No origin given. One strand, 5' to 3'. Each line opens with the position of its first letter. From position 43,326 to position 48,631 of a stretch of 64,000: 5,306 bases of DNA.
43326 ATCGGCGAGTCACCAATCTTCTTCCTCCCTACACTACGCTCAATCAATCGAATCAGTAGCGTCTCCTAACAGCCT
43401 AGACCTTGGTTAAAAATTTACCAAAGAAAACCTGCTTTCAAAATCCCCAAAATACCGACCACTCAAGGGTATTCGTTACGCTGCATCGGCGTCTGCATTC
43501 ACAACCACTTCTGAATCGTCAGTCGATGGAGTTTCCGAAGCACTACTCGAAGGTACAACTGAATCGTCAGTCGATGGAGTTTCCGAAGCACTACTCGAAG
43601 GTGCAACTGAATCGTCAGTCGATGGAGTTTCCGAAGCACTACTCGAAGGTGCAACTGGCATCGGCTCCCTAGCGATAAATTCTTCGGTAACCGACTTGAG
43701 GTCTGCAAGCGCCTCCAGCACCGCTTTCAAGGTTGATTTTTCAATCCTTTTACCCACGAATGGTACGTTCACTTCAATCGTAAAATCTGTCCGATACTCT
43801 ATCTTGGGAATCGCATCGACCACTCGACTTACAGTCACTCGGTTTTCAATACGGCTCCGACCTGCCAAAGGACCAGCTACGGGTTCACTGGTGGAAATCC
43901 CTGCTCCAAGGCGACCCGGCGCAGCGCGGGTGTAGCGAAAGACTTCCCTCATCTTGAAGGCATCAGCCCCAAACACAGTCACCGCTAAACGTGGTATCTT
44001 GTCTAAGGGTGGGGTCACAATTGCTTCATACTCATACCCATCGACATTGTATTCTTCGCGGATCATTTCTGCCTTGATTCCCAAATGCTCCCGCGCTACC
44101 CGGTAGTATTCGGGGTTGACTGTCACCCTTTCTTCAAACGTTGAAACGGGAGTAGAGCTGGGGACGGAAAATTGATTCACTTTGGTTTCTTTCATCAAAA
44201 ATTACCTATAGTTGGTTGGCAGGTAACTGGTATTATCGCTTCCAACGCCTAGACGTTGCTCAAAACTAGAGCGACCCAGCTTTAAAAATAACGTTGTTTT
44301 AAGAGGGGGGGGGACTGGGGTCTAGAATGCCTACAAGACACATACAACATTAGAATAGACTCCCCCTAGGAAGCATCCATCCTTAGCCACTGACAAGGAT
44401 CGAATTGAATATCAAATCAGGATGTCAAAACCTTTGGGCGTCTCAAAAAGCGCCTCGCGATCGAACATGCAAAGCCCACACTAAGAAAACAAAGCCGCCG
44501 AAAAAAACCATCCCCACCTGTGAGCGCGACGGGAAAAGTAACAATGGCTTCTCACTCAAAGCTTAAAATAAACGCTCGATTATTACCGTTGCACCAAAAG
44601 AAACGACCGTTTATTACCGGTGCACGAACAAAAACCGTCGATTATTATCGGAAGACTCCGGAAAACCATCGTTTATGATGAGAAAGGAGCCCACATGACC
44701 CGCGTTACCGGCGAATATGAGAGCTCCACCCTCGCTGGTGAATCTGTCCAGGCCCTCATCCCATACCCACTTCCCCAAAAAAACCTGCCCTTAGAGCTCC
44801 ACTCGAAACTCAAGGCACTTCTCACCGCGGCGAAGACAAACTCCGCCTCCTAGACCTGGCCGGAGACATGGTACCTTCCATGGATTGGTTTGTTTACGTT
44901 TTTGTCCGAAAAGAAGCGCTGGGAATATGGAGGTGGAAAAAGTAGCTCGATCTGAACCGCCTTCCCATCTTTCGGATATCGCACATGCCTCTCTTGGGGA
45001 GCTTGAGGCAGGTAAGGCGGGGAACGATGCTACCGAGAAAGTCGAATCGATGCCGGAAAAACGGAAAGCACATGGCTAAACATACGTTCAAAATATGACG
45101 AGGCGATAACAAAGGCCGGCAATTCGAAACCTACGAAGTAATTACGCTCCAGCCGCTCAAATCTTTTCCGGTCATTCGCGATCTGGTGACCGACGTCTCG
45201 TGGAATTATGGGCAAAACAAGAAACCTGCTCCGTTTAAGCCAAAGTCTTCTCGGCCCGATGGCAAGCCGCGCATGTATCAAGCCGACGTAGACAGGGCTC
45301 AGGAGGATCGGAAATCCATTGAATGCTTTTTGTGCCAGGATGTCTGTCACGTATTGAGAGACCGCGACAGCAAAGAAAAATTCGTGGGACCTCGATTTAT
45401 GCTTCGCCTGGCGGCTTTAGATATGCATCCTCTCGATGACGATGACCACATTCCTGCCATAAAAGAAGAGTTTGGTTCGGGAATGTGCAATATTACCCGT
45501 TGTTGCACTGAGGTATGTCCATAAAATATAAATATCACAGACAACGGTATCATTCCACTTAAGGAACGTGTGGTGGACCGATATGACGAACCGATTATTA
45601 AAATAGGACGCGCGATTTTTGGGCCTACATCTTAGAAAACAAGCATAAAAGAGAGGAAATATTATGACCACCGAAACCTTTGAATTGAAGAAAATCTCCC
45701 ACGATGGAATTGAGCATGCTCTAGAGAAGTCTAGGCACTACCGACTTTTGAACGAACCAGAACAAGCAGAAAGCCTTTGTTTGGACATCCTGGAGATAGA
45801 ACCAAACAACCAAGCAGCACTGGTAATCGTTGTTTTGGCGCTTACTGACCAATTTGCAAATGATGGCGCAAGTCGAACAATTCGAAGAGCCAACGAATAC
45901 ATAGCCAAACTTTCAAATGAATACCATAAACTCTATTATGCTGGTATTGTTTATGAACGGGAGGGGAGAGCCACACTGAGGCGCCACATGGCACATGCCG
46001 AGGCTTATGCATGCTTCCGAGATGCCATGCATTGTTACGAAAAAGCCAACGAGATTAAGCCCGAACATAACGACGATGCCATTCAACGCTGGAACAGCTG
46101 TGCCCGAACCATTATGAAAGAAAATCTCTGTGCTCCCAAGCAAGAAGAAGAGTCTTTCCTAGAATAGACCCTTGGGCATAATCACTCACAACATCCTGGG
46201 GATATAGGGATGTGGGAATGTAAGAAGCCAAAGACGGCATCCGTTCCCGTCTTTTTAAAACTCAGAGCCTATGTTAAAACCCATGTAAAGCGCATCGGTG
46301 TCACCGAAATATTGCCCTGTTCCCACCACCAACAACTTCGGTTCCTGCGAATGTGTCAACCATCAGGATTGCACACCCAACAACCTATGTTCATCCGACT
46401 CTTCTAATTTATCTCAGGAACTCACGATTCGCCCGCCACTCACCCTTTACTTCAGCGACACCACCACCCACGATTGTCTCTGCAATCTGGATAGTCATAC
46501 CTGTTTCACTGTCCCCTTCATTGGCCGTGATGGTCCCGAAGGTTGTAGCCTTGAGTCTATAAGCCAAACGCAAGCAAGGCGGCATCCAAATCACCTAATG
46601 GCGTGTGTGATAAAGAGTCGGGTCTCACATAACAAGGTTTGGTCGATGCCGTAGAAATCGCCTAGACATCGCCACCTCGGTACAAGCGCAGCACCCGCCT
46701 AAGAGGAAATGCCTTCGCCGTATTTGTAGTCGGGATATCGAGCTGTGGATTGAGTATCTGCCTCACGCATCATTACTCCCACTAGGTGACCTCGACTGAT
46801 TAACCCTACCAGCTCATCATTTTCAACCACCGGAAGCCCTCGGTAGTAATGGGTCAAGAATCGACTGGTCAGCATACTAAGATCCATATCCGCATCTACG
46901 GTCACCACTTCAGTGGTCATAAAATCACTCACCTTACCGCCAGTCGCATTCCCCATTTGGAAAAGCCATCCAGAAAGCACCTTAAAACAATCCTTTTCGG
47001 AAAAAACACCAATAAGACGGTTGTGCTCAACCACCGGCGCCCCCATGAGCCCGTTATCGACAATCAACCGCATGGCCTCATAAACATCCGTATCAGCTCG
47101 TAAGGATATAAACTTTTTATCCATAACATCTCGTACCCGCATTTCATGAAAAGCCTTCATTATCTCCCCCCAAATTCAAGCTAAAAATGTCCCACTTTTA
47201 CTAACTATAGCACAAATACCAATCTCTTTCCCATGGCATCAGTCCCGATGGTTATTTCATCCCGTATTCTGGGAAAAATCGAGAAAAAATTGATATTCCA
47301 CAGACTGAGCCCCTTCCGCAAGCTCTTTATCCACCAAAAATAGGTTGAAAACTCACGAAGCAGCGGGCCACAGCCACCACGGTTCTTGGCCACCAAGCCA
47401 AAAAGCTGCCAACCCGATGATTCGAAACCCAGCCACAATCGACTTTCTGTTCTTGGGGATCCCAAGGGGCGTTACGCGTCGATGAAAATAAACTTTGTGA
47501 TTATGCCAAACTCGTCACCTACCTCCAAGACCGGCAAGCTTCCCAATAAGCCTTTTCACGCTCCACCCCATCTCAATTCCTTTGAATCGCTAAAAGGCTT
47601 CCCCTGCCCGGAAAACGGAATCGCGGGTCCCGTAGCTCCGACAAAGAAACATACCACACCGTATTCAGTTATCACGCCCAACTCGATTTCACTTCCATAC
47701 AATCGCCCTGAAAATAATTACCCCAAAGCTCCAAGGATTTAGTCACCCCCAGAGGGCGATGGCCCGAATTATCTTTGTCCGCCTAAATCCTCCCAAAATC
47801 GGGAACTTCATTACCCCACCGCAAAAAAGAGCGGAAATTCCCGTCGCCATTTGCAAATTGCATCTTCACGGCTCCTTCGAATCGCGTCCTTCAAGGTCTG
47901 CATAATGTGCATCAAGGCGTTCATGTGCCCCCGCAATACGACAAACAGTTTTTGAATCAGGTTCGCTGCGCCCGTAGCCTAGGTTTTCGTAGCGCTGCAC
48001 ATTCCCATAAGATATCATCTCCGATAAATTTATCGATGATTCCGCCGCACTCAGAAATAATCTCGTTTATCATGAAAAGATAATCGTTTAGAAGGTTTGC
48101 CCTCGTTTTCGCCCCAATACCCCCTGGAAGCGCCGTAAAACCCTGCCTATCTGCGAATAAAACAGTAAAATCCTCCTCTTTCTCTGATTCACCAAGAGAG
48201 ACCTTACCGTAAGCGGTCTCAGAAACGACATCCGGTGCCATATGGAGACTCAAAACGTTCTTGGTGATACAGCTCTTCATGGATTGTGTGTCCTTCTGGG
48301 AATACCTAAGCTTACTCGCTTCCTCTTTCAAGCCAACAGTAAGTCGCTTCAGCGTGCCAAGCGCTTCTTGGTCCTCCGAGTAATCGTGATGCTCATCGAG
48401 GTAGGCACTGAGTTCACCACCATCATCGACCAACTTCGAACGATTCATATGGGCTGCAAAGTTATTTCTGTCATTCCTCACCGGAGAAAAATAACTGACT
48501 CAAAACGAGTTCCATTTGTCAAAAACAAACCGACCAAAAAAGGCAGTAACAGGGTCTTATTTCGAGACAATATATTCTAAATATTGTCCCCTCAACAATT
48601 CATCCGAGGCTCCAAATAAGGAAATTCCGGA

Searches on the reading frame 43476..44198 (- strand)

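Call 13: search_protein_families(library=pfam, proteins=[window:43476-44198:-], max_evalue=0.01)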
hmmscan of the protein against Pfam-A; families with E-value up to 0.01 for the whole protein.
window:43476-44198:- (240 aa): 1 family
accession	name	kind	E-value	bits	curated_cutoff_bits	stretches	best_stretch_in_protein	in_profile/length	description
PF10698.15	DUF2505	-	5.8e-09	36.7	26.9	1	24-175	15-158/158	Protein of unknown function (DUF2505)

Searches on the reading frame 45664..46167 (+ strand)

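Call 29: search_protein_families(library=pfam, proteins=[window:45664-46167:+], max_evalue=0.01)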
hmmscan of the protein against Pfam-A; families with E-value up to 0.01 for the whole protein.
window:45664-46167:+ (167 aa): 1 family
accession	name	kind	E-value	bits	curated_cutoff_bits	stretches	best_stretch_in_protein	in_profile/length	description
PF00515.34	TPR_1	-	0.0051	17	27.8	0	26-49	11-34/34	Tetratricopeptide repeat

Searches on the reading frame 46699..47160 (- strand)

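Call 29: search_protein_families(library=pfam, proteins=[window:46699-47160:-], max_evalue=0.01)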
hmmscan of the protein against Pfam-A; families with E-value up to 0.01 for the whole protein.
window:46699-47160:- (153 aa): 2 families
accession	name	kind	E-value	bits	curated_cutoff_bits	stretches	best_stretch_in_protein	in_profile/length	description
PF00571.33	CBS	-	5.2e-27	94.4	24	2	9-63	1-56/57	CBS domain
PF23920.1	DUF7259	-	0.0085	16.4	27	0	39-68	42-71/77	Domain of unknown function (DUF7259)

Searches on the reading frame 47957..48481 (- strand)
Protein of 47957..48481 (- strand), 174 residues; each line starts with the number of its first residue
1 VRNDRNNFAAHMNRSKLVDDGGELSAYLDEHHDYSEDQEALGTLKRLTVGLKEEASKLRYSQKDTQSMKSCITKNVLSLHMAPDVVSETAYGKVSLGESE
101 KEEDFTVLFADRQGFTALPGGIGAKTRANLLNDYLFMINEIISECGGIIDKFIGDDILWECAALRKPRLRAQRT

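Call 29: search_protein_families(library=pfam, proteins=[window:47957-48481:-], max_evalue=0.01)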
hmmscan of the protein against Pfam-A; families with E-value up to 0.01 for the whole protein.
window:47957-48481:- (174 aa): 0 families

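Call 66: search_protein_families(library=padloc, proteins=[window:47957-48481:-], max_evalue=0.01)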
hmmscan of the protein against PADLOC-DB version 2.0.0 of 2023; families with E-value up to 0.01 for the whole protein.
window:47957-48481:- (174 aa): 3 families
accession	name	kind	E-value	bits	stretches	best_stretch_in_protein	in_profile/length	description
PDLC00734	PycC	-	3.5e-06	24.4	1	100-161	185-248/374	Pycsar cyclase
PDLC02367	PycC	-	5.6e-06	24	1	94-158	33-97/226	-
PDLC00766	PycC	-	2e-05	22.1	1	93-158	32-97/232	Pycsar cyclase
